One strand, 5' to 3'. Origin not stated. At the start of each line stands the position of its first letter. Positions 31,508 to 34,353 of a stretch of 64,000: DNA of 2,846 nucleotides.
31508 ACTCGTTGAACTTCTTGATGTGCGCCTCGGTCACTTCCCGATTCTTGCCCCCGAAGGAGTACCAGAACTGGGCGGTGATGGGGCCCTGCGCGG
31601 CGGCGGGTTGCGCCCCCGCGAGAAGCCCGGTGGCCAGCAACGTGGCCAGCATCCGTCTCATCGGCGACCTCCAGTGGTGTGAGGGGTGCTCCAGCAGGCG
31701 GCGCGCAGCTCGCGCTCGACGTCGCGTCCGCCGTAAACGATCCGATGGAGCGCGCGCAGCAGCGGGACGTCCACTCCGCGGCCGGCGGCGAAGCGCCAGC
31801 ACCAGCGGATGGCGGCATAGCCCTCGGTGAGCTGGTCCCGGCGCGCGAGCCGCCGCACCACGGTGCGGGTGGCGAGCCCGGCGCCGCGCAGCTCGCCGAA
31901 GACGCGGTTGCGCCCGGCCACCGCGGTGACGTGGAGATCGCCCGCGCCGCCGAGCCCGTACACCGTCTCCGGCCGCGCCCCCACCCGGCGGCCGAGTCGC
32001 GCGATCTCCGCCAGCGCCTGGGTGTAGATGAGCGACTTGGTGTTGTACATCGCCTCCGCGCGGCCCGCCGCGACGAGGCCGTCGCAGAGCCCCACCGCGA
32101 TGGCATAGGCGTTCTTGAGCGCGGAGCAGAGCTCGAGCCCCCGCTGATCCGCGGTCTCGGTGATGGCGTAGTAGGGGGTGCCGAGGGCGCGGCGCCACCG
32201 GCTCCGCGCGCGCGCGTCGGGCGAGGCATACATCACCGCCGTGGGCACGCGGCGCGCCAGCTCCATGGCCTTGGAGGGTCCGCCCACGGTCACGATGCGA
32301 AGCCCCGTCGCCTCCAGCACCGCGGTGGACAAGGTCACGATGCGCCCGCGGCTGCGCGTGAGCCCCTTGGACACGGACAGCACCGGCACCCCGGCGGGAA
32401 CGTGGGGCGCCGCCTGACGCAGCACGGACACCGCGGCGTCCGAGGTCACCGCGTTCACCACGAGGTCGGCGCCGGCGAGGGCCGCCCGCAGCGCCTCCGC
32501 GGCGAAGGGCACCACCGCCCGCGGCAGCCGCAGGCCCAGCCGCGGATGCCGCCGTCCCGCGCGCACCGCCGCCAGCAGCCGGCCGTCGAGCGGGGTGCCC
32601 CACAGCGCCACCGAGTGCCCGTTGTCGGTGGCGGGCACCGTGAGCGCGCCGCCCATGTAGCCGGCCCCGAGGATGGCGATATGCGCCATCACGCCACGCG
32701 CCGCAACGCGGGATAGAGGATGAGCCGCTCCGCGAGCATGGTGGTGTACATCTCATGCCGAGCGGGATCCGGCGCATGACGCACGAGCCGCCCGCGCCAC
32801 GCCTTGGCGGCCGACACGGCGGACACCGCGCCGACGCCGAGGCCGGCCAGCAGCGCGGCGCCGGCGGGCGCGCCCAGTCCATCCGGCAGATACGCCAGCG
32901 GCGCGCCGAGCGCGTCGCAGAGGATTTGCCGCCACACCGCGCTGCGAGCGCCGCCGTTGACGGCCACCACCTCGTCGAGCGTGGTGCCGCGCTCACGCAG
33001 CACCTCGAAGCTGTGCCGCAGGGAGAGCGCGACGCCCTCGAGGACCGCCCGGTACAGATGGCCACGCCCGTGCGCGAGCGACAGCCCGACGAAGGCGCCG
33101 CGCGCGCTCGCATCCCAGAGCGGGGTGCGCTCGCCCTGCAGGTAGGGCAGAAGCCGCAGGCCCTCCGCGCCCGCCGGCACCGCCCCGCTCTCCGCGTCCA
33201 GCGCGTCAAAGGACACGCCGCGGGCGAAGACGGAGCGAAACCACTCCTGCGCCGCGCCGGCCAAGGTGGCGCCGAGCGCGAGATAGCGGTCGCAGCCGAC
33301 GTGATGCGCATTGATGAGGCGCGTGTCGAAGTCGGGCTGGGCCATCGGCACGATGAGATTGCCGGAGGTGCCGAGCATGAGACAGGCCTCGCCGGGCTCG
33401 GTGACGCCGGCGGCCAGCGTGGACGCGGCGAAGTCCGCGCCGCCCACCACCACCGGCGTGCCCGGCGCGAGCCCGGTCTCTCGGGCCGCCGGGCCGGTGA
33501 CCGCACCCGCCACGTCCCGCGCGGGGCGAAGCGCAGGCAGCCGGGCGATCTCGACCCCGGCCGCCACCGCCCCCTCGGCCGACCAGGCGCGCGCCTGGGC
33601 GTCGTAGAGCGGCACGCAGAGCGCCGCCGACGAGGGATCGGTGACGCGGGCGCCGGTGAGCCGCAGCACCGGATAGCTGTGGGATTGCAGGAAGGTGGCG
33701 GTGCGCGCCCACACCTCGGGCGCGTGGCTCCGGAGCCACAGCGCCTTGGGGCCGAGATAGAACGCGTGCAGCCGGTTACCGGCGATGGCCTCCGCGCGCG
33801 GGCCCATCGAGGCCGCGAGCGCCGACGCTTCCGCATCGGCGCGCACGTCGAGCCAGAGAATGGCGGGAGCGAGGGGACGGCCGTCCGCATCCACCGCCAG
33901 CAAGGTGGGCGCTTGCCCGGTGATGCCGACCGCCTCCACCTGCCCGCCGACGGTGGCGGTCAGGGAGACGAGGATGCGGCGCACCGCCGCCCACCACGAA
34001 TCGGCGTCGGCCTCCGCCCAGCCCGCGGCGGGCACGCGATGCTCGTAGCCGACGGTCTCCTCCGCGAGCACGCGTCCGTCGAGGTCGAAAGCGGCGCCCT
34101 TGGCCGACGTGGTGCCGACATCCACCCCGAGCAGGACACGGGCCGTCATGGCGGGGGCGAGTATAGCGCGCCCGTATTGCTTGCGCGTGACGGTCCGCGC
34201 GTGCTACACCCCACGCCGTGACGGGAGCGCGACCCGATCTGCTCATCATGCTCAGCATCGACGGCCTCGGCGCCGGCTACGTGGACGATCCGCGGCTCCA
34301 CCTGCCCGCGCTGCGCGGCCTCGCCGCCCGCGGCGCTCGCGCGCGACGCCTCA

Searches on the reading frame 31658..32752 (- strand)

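Call 53: search_protein_families(library=ncbifam, proteins=[window:31658-32752:-], max_evalue=1e-40)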
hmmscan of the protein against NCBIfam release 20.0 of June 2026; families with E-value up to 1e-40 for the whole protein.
window:31658-32752:- (364 aa): 5 families
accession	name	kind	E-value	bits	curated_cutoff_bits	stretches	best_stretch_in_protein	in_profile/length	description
NF000942.0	PRK00094.1-4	subfamily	6.5e-60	203.1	257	1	22-348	2-320/334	NAD(P)H-dependent glycerol-3-phosphate dehydrogenase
NF000940.0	PRK00094.1-2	subfamily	8.1e-46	157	202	1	24-347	2-315/330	NAD(P)H-dependent glycerol-3-phosphate dehydrogenase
NF000941.0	PRK00094.1-3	equivalog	9e-46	156.6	423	1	22-349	1-321/336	NAD(P)H-dependent glycerol-3-phosphate dehydrogenase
NF000946.0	PRK00094.2-4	equivalog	4.2e-44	150.9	455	1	24-347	6-319/342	NAD(P)H-dependent glycerol-3-phosphate dehydrogenase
NF011211.0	PRK14618.1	equivalog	5.6e-43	147.4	489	1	24-351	6-319/328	NAD(P)H-dependent glycerol-3-phosphate dehydrogenase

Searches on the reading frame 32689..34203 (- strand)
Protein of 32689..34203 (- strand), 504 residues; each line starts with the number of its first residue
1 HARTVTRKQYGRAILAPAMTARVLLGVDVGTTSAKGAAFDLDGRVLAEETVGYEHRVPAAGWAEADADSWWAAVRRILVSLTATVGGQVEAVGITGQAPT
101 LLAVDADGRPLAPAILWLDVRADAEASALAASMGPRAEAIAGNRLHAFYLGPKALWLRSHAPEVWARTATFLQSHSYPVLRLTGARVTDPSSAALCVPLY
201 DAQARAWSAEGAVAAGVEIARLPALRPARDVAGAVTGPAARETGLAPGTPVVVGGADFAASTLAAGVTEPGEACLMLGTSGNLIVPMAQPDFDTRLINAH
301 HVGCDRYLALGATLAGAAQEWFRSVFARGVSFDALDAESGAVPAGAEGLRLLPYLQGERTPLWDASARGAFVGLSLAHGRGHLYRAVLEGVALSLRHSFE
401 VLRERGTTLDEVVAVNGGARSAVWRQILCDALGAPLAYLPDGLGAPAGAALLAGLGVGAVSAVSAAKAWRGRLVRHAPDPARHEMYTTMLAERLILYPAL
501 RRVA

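Call 53: search_protein_families(library=ncbifam, proteins=[window:32689-34203:-], max_evalue=1e-40)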
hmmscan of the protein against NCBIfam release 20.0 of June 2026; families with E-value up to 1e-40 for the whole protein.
window:32689-34203:- (504 aa): 3 families
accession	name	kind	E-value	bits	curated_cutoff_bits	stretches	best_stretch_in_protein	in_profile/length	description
TIGR01312.1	XylB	equivalog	3e-100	336.1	380.25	1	25-490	1-473/481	xylulokinase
NF011601.0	PRK15027.1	equivalog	5.3e-62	209.8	912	1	25-488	3-467/484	xylulokinase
TIGR01314.1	gntK_FGGY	equivalog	5.4e-59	200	648.55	1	24-490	2-483/505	gluconokinase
